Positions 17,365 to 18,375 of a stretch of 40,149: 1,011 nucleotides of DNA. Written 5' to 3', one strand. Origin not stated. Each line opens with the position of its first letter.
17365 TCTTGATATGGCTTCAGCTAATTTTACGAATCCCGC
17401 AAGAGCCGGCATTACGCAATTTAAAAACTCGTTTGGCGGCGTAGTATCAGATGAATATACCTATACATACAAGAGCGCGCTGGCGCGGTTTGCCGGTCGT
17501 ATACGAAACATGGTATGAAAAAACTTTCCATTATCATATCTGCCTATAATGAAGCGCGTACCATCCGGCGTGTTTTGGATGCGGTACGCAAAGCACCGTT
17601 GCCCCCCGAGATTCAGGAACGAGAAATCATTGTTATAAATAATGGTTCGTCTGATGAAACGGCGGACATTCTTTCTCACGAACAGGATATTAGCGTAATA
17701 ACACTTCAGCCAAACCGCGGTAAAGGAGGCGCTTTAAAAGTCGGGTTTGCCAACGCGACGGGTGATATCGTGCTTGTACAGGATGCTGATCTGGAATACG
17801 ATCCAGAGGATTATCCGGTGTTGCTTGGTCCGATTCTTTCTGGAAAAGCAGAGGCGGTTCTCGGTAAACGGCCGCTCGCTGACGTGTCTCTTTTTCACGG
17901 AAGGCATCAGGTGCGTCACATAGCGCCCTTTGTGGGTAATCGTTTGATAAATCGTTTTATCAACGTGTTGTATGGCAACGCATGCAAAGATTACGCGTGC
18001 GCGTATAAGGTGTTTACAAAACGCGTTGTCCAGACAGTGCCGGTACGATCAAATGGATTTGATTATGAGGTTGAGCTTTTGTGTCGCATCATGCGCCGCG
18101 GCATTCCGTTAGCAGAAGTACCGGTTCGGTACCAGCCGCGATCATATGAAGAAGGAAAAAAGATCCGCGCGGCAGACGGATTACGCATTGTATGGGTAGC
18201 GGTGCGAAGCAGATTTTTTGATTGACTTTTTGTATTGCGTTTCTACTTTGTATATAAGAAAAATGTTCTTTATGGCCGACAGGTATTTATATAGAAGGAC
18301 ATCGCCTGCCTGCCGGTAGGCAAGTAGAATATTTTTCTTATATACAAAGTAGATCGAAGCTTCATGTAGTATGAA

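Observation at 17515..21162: Dpm1-like GT2 plus two PMT/ArnT-like GT-C enzymes: a lipid-linked-monosaccharide glycosylation module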

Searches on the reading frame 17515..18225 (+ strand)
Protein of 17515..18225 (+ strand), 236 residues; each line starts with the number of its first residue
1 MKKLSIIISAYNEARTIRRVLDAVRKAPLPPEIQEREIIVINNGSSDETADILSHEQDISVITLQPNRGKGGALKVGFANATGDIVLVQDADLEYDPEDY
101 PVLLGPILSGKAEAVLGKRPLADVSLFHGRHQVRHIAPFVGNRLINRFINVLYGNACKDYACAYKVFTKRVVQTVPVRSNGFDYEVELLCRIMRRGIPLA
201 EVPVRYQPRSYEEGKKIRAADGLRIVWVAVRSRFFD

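Call 4: search_protein_families(library=pfam, proteins=[window:17515-18225:+], max_evalue=0.01)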
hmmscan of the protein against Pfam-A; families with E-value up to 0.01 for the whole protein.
window:17515-18225:+ (236 aa): 4 families
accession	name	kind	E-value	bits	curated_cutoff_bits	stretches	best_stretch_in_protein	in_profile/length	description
PF00535.33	Glycos_transf_2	-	2.5e-31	109.3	23.3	1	5-172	1-164/168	Glycosyl transferase family 2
PF13641.12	Glyco_tranf_2_3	-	6.2e-09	36.6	27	1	4-97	3-101/230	Glycosyltransferase like family 2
PF13704.12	Glyco_tranf_2_4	-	0.00021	22.2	27.5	1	33-92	17-81/98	Glycosyl transferase family 2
PF10111.15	Glyco_tranf_2_2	-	0.0055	16.7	27.3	1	34-93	28-92/276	Glycosyltransferase like family 2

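Call 5: search_protein_families(library=ncbifam, proteins=[window:17515-18225:+], max_evalue=0.01)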
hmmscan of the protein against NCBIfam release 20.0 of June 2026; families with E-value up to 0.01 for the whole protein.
window:17515-18225:+ (236 aa): 18 families
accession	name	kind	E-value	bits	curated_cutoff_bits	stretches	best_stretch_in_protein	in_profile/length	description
TIGR04182.1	glyco_TIGR04182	equivalog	7.1e-34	117.5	325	1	4-228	2-213/293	S-layer glycoprotein N-glycosyltransferase AglJ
NF007986.1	PRK10714.1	equivalog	8.7e-19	67.7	529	1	1-214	5-208/316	undecaprenyl-phosphate 4-deoxy-4-formamido-L-arabinose transferase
NF041391.1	DPhHxTase_Halo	equivalog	3.9e-16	58.7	375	1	9-212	2-189/213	dolichyl-phosphate hexose transferase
TIGR03937.1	PgaC_IcaA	equivalog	6.8e-16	58.2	422.3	1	2-149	45-191/407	poly-beta-1,6-N-acetyl-D-glucosamine synthase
NF047588.1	GlcsyltransPgfSStrep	equivalog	2.1e-13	50.1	500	1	3-104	2-107/308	glycosyltransferase PgfS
NF010496.0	PRK13915.1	equivalog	3.8e-13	49.2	262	1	2-111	31-146/307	glucosyl-3-phosphoglycerate synthase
NF041875.1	EPS_EpsD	equivalog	7.4e-13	48.6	370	1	4-98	1-95/325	exopolysaccharide biosynthesis glycosyltransferase EpsD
TIGR04283.1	glyco_like_mftF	equivalog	1.5e-12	47.5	182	1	4-98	1-87/221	TIGR04283 family arsenosugar biosynthesis glycosyltransferase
NF007482.0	PRK10073.1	equivalog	1.2e-11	44.2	423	1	2-104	6-107/334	glycosyltransferase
NF058614.1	PPMAGASynPpgS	equivalog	1.1e-10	41.4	370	1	6-227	4-217/226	polyprenyl-phospho-N-acetylgalactosaminyl synthase PpgS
TIGR03965.1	mycofact_glyco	equivalog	2.3e-08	33.3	280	1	3-113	75-185/467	mycofactocin biosynthesis glycosyltransferase MftF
NF038302.1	EPS_HpsE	equivalog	3.5e-07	29.5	300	1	3-58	2-56/307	hormogonium polysaccharide biosynthesis glycosyltransferase HpsE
NF047683.1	TeichurnBiosyTuaG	equivalog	5.5e-07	29.5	400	1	3-98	7-102/252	teichuronic acid biosynthesis protein TuaG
TIGR03111.1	glyc2_xrt_Gpos1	hypoth_equivalog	2.4e-06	26.6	363.95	1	3-94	50-143/439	TIGR03111 family XrtG-associated glycosyltransferase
NF041865.1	EpsU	equivalog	7.6e-06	25.2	700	1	2-97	39-137/394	exopolysaccharide biosynthesis GT2 family glycosyltransferase EpsU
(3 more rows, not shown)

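Call 18: search_solved_structures(query=window:17515-18225:+, max_evalue=0.001, show_alignments=2)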
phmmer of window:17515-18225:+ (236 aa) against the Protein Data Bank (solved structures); distinct sequences matched with E-value up to 0.001: 18.
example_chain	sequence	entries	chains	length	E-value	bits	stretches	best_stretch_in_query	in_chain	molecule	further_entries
9hwj_A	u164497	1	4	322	1.1e-16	64.2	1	1-215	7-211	Undecaprenyl-phosphate 4-deoxy-4-formamido-L-arabinose transferase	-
9bhc_C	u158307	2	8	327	6.7e-16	61.7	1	1-215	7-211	Undecaprenyl-phosphate 4-deoxy-4-formamido-L-arabinose transferase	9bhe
8vxh_A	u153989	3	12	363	9.5e-16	61.2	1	1-215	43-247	Undecaprenyl-phosphate 4-deoxy-4-formamido-L-arabinose transferase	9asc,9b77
5mlz_A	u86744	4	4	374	3e-11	46.5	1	3-214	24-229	Dolichol monophosphate mannose synthase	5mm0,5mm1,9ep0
6p61_A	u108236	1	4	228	3.7e-09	39.7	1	4-109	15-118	Glycosyltransferase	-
4y6n_A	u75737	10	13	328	1.1e-08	38.1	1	3-114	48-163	Glucosyl-3-phosphoglycerate synthase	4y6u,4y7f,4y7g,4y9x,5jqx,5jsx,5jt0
3e25_A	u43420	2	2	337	1.2e-08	38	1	3-114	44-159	Putative uncharacterized protein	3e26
4ddz_A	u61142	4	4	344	1.2e-08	38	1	3-114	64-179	GLUCOSYL-3-PHOSPHOGLYCERATE SYNTHASE (GpgS) | Glucosyl-3-phosphoglycerate synthase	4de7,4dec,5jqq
7pdo_A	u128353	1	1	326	3.1e-08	36.7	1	3-122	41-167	Glucosyl-3-phosphoglycerate synthase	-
7p5l_A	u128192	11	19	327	3.1e-08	36.6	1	3-122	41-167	Glucosyl-3-phosphoglycerate synthase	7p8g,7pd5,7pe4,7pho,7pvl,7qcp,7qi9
3ckj_A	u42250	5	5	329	1.7e-07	34.2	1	3-113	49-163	Putative uncharacterized protein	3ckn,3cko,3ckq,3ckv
5eke_A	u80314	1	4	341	5e-07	32.7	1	3-98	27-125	Uncharacterized glycosyltransferase sll0501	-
5ekp_C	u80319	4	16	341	5e-07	32.7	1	3-98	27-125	Uncharacterized glycosyltransferase sll0501 | Glycosyltransferase sll0501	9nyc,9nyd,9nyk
9nye_A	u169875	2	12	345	5.2e-07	32.6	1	3-98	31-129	Glycosyltransferase sll0501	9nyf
6yv7_B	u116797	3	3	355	3.1e-06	30.1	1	3-98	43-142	Glycosyl transferase, family 2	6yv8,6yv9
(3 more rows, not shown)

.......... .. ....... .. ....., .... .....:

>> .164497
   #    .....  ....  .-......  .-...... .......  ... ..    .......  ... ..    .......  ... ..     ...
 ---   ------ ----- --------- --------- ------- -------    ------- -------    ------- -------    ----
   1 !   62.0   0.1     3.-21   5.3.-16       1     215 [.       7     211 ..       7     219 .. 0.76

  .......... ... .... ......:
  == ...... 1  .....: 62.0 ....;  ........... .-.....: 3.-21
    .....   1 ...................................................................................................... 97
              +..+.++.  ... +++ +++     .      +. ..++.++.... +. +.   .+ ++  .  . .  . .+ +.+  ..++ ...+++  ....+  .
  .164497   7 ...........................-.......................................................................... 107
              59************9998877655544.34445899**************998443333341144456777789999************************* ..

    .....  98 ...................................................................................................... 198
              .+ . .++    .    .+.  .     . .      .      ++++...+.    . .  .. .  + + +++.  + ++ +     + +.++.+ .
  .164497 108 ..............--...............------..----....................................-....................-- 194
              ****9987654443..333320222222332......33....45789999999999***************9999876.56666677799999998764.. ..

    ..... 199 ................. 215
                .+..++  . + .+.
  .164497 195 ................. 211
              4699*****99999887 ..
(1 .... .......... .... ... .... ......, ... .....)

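Call 65: find_homologous_proteins(query=window:17515-18225:+)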
Query window:17515-18225:+ (236 aa): 7850 proteins with E <= 0.001 among 8000 candidates; the best 120 are listed.
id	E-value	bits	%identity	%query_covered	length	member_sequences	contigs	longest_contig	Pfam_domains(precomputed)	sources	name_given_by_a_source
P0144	4.1e-152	522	100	100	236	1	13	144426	PF13641.13,PF00535.33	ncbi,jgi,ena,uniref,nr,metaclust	ncbi:MAG: hypothetical protein A3J55_02055 [Candidatus Ryanbacteria bacterium RIFCSPHIGHO2_02_FULL_4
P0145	5.7e-127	440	84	99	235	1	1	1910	PF13641.13,PF00535.33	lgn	-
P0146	1.7e-120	419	80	100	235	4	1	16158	PF13641.13,PF00535.33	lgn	-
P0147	2.1e-119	415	78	100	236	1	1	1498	PF13641.13,PF00535.33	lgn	-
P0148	7.5e-112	390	75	100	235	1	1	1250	PF13641.13,PF00535.33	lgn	-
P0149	2.5e-111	389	75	100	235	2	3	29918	PF13641.13,PF00535.33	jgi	-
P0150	9.0e-109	380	70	100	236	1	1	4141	PF13641.13,PF00535.33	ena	-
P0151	1.1e-103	364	71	99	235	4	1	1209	PF13641.13,PF00535.33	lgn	-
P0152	1.4e-97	344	67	99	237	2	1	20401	PF13641.13,PF00535.33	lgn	-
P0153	1.2e-87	311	60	98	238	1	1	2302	PF00535.33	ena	-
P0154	8.8e-87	308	60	99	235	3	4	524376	PF13641.13,PF00535.33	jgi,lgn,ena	-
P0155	1.8e-68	249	51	100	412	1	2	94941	PF13641.13,PF00535.33,PF13563.13,PF07823.18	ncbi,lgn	-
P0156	5.0e-65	237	49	98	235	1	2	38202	PF10111.15,PF13641.13,PF00535.33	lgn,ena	-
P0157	5.3e-65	237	48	100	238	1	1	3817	PF10111.15,PF13641.13,PF00535.33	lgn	-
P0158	6.3e-65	237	50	99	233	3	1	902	PF10111.15,PF00535.33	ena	-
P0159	1.8e-64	235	47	98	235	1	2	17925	PF10111.15,PF13641.13,PF00535.33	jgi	jgi:glycosyltransferase involved in cell wall biosynthesis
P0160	3.0e-64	235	47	99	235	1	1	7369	PF10111.15,PF13641.13,PF00535.33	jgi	jgi:glycosyltransferase involved in cell wall biosynthesis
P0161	5.5e-64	234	48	98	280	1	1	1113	PF10111.15,PF13641.13,PF00535.33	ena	-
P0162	1.1e-63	233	48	98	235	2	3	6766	PF10111.15,PF13641.13,PF00535.33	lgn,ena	-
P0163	1.6e-63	232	47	98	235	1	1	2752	PF10111.15,PF13641.13,PF00535.33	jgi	jgi:glycosyltransferase involved in cell wall biosynthesis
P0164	2.1e-63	232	47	98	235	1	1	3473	PF10111.15,PF13641.13,PF00535.33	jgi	jgi:glycosyltransferase involved in cell wall biosynthesis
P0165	6.7e-63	230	44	99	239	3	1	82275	PF10111.15,PF13641.13,PF00535.33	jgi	jgi:dolichol-phosphate mannosyltransferase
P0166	6.8e-63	230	48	99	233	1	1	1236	PF10111.15,PF13641.13,PF00535.33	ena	-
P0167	1.6e-62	229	44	99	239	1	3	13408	PF10111.15,PF13641.13,PF00535.33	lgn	-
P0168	1.6e-62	229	49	99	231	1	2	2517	PF13641.13,PF00535.33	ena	-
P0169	4.5e-62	228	46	98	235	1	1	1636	PF10111.15,PF13641.13,PF00535.33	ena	-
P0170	5.0e-62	227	47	99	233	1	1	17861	PF10111.15,PF13641.13,PF00535.33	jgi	jgi:glycosyltransferase involved in cell wall biosynthesis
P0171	5.4e-62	227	48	100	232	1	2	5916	PF13641.13,PF00535.33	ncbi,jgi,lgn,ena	-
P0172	8.3e-62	227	47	98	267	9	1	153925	PF10111.15,PF13641.13,PF00535.33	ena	-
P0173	8.6e-62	227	48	100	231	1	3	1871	PF10111.15,PF13641.13,PF00535.33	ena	-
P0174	1.6e-61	226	47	99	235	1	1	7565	PF13641.13,PF00535.33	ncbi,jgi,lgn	ncbi:MAG: glycosyltransferase family 2 protein [Elusimicrobiota bacterium]|jgi:glycosyltransferase i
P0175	1.8e-61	226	47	99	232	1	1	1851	PF10111.15,PF13641.13,PF00535.33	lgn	-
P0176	2.1e-61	225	45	100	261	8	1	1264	PF00535.33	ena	-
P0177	2.1e-61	225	46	100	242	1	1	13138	PF13641.13,PF00535.33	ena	-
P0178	3.6e-61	225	47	98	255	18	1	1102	PF10111.15,PF13641.13,PF00535.33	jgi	jgi:dolichol-phosphate mannosyltransferase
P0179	3.7e-61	225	48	100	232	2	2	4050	PF10111.15,PF13641.13,PF00535.33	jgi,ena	-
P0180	4.2e-61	224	46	98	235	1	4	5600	PF10111.15,PF13641.13,PF00535.33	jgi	jgi:glycosyltransferase involved in cell wall biosynthesis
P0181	5.9e-61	224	46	98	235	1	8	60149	PF10111.15,PF13641.13,PF00535.33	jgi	jgi:glycosyltransferase involved in cell wall biosynthesis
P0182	6.1e-61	224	46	98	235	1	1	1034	PF10111.15,PF13641.13,PF00535.33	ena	-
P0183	6.7e-61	224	45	99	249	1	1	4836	PF10111.15,PF13641.13,PF00535.33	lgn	-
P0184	8.6e-61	223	45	98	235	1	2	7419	PF10111.15,PF13641.13,PF00535.33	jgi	jgi:dolichol-phosphate mannosyltransferase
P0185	9.7e-61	223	48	100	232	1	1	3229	PF10111.15,PF13641.13,PF00535.33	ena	-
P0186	1.2e-60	223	47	98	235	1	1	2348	PF10111.15,PF13641.13,PF00535.33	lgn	-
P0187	1.3e-60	223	47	100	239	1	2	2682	PF13641.13,PF00535.33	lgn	-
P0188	1.4e-60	223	46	99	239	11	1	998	PF10111.15,PF13641.13,PF00535.33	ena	-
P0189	1.6e-60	223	45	98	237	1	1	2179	PF10111.15,PF13641.13,PF00535.33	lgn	-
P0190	1.8e-60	222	48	100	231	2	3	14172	PF13641.13,PF00535.33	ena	-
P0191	1.9e-60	222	45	100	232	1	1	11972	PF10111.15,PF13641.13,PF00535.33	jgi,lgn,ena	-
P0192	2.1e-60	222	46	99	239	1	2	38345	PF10111.15,PF13641.13,PF00535.33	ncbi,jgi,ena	-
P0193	2.3e-60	222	47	100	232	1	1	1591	PF10111.15,PF13641.13,PF00535.33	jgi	-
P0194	2.7e-60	222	45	100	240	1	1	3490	PF13641.13,PF00535.33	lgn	-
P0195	3.0e-60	222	45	99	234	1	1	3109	PF10111.15,PF13641.13,PF00535.33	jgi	jgi:glycosyltransferase involved in cell wall biosynthesis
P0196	3.8e-60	221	46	98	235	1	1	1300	PF10111.15,PF13641.13,PF00535.33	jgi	jgi:glycosyltransferase involved in cell wall biosynthesis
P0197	4.2e-60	221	48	100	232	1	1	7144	PF10111.15,PF13641.13,PF00535.33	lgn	-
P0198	5.4e-60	221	46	100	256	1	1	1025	PF10111.15,PF13641.13,PF00535.33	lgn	-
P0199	6.4e-60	221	45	99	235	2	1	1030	PF10111.15,PF13641.13,PF00535.33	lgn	-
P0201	7.3e-60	220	46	98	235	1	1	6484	PF10111.15,PF13641.13,PF00535.33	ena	-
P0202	1.0e-59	220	46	99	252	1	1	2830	PF10111.15,PF13641.13,PF00535.33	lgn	-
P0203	1.3e-59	220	45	100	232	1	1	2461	PF10111.15,PF13641.13,PF00535.33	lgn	-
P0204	3.1e-59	218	45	98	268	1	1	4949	PF10111.15,PF13641.13,PF00535.33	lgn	-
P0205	3.5e-59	218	47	99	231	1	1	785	PF13641.13,PF00535.33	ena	-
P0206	5.9e-59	217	47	100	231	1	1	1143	PF10111.15,PF13641.13,PF00535.33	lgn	-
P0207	6.2e-59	217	46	100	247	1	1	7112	PF13641.13,PF00535.33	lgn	-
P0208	6.5e-59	217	45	98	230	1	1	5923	PF10111.15,PF13641.13,PF00535.33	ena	-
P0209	7.4e-59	217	46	99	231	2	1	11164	PF13641.13,PF00535.33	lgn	-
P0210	1.1e-58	216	44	99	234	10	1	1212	PF13641.13,PF00535.33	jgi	jgi:glycosyltransferase involved in cell wall biosynthesis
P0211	1.2e-58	216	46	99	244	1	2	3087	PF13641.13,PF00535.33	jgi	jgi:glycosyltransferase involved in cell wall biosynthesis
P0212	1.8e-58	216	43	98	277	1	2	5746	PF13641.13,PF00535.33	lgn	-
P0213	1.8e-58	216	46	100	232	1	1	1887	PF10111.15,PF13641.13,PF00535.33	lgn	-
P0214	4.6e-58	214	47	98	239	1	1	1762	PF13641.13,PF00535.33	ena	-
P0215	6.3e-58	214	46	99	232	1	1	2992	PF10111.15,PF13641.13,PF00535.33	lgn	-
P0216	6.9e-58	214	47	99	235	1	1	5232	PF13641.13,PF00535.33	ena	-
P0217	8.0e-58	214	47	100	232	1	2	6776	PF10111.15,PF13641.13,PF00535.33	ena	-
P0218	9.2e-58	213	45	100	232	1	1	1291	PF00535.33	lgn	-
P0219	1.4e-57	213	47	100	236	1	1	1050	PF10111.15,PF13641.13,PF00535.33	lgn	-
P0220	1.4e-57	213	46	100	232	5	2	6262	PF13641.13,PF00535.33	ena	-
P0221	1.7e-57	213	46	100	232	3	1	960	PF13641.13,PF00535.33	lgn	-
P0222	1.8e-57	213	45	99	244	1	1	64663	PF13641.13,PF00535.33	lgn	-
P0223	1.9e-57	212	47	98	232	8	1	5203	PF10111.15,PF13641.13,PF00535.33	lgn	-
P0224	2.0e-57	212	45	99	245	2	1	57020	PF10111.15,PF13641.13,PF00535.33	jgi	jgi:glycosyltransferase involved in cell wall biosynthesis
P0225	2.9e-57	212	47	100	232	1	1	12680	PF13641.13,PF00535.33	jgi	jgi:dolichol-phosphate mannosyltransferase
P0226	3.1e-57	212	46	99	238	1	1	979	PF10111.15,PF13641.13,PF00535.33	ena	-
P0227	3.4e-57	212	43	100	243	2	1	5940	PF13641.13,PF00535.33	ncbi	-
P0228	5.1e-57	211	45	100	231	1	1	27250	PF10111.15,PF13641.13,PF00535.33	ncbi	-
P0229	6.2e-57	211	44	98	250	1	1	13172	PF10111.15,PF13641.13,PF00535.33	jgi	jgi:glycosyltransferase involved in cell wall biosynthesis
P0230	6.4e-57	211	46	99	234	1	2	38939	PF10111.15,PF13641.13,PF00535.33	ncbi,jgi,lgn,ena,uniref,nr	ncbi:MAG: glycosyl transferase [Candidatus Harrisonbacteria bacterium CG10_big_fil_rev_8_21_14_0_10_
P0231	6.6e-57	211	43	100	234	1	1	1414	PF10111.15,PF13641.13,PF00535.33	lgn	-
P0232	7.3e-57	211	44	100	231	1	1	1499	PF10111.15,PF13641.13,PF00535.33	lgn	-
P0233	7.4e-57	211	46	100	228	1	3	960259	PF13641.13,PF00535.33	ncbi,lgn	ncbi:MAG: glycosyltransferase family 2 protein [bacterium]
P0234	7.7e-57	210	45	100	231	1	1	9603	PF10111.15,PF00535.33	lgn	-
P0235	1.2e-56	210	44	99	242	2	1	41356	PF13641.13,PF00535.33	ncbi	-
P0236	1.5e-56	210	46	99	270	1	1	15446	PF13641.13,PF00535.33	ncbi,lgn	-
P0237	1.7e-56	209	47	98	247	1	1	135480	PF10111.15,PF13641.13,PF00535.33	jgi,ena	-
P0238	2.2e-56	209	44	99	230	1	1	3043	PF10111.15,PF13641.13,PF00535.33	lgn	-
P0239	2.3e-56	209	45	99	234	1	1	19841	PF10111.15,PF00535.33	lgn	-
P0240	2.3e-56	209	45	99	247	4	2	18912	PF13641.13,PF00535.33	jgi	jgi:glycosyltransferase involved in cell wall biosynthesis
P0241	3.7e-56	208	43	98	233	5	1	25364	PF10111.15,PF13641.13,PF00535.33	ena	-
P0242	5.4e-56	208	45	98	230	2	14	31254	PF10111.15,PF13641.13,PF00535.33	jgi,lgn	jgi:glycosyltransferase involved in cell wall biosynthesis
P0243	6.2e-56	207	46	100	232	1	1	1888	PF13641.13,PF00535.33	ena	-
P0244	6.5e-56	207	47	100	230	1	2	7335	PF13641.13,PF00535.33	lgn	-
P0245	7.8e-56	207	46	98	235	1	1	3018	PF13641.13,PF00535.33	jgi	-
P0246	1.1e-55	207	45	99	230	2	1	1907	PF10111.15,PF13641.13,PF00535.33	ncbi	-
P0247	1.2e-55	207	45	99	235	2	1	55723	PF13641.13,PF00535.33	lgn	-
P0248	1.3e-55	206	43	100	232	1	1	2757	PF10111.15,PF13641.13,PF00535.33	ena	-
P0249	1.3e-55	206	45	100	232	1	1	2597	PF10111.15,PF13641.13,PF00535.33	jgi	-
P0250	1.4e-55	206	44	98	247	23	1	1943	PF13641.13,PF00535.33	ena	-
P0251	1.5e-55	206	44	99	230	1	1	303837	PF10111.15,PF13641.13,PF00535.33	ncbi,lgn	-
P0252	1.7e-55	206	46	98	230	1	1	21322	PF10111.15,PF13641.13,PF00535.33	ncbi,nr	ncbi:glycosyltransferase family 2 protein [Candidatus Parcubacteria bacterium]|nr:glycosyltransferas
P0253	1.9e-55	206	42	98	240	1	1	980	PF13641.13,PF00535.33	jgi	jgi:glycosyltransferase involved in cell wall biosynthesis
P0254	2.4e-55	206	43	99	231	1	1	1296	PF10111.15,PF13641.13,PF00535.33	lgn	-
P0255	2.6e-55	205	44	98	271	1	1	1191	PF10111.15,PF13641.13,PF00535.33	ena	-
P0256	4.4e-55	205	44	99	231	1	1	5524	PF10111.15,PF13641.13,PF00535.33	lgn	-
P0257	4.7e-55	205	45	98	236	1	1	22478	PF10111.15,PF13641.13,PF00535.33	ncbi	-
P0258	5.7e-55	204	45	98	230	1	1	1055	PF10111.15,PF13641.13,PF00535.33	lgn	-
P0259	6.5e-55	204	43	100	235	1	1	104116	PF10111.15,PF13641.13,PF00535.33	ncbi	-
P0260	8.0e-55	204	44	99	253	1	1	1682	PF10111.15,PF13641.13,PF00535.33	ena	-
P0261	1.1e-54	203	46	100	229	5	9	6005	PF10111.15,PF13641.13,PF00535.33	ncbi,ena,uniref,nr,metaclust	ncbi:MAG: hypothetical protein A2840_02395 [Candidatus Buchananbacteria bacterium RIFCSPHIGHO2_01_FU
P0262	1.2e-54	203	43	99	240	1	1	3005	PF10111.15,PF13641.13,PF00535.33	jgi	jgi:dolichol-phosphate mannosyltransferase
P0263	1.3e-54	203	44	98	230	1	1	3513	PF10111.15,PF13641.13,PF00535.33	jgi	jgi:glycosyltransferase involved in cell wall biosynthesis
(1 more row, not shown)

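Call 81: search_solved_structures(query=A5, max_evalue=0.00001, show_alignments=0)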
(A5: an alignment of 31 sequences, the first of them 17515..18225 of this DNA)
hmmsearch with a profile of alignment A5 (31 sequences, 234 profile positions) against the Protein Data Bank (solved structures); distinct sequences matched with E-value up to 0.00001: 38.
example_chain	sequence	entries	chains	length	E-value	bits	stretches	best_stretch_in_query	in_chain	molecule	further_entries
5mlz_A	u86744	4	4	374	2.1e-26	95.9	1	2-213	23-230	Dolichol monophosphate mannose synthase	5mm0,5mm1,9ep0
9hwj_A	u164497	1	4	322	1.2e-24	90.2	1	2-213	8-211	Undecaprenyl-phosphate 4-deoxy-4-formamido-L-arabinose transferase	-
9bhc_C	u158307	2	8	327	2.6e-22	82.5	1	2-213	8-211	Undecaprenyl-phosphate 4-deoxy-4-formamido-L-arabinose transferase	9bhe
8vxh_A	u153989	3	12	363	2.7e-22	82.5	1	2-213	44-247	Undecaprenyl-phosphate 4-deoxy-4-formamido-L-arabinose transferase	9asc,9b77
5eke_A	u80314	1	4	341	1.6e-18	70.1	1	3-141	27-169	Uncharacterized glycosyltransferase sll0501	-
5ekp_C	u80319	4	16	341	1.6e-18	70.1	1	3-141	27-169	Uncharacterized glycosyltransferase sll0501 | Glycosyltransferase sll0501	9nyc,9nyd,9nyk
9nye_A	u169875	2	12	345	1.6e-18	70.1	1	3-141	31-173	Glycosyltransferase sll0501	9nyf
6p61_A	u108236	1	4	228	8e-18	67.8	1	3-129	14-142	Glycosyltransferase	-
2z87_A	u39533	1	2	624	3.6e-16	62.4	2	4-105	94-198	Chondroitin synthase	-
2z86_A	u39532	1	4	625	3.6e-16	62.4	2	4-105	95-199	Chondroitin synthase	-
6yv7_B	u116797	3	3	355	2.3e-15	59.8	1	3-98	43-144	Glycosyl transferase, family 2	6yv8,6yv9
6yv7_A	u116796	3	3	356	2.3e-15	59.8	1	3-98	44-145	Glycosyl transferase, family 2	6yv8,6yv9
5tze_C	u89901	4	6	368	8.8e-14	54.6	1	2-90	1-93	Glycosyl transferase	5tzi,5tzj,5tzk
5tz8_A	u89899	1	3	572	1.6e-13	53.8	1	2-90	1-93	Glycosyl transferase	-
3bcv_A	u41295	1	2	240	5.4e-13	52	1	3-115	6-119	Putative glycosyltransferase protein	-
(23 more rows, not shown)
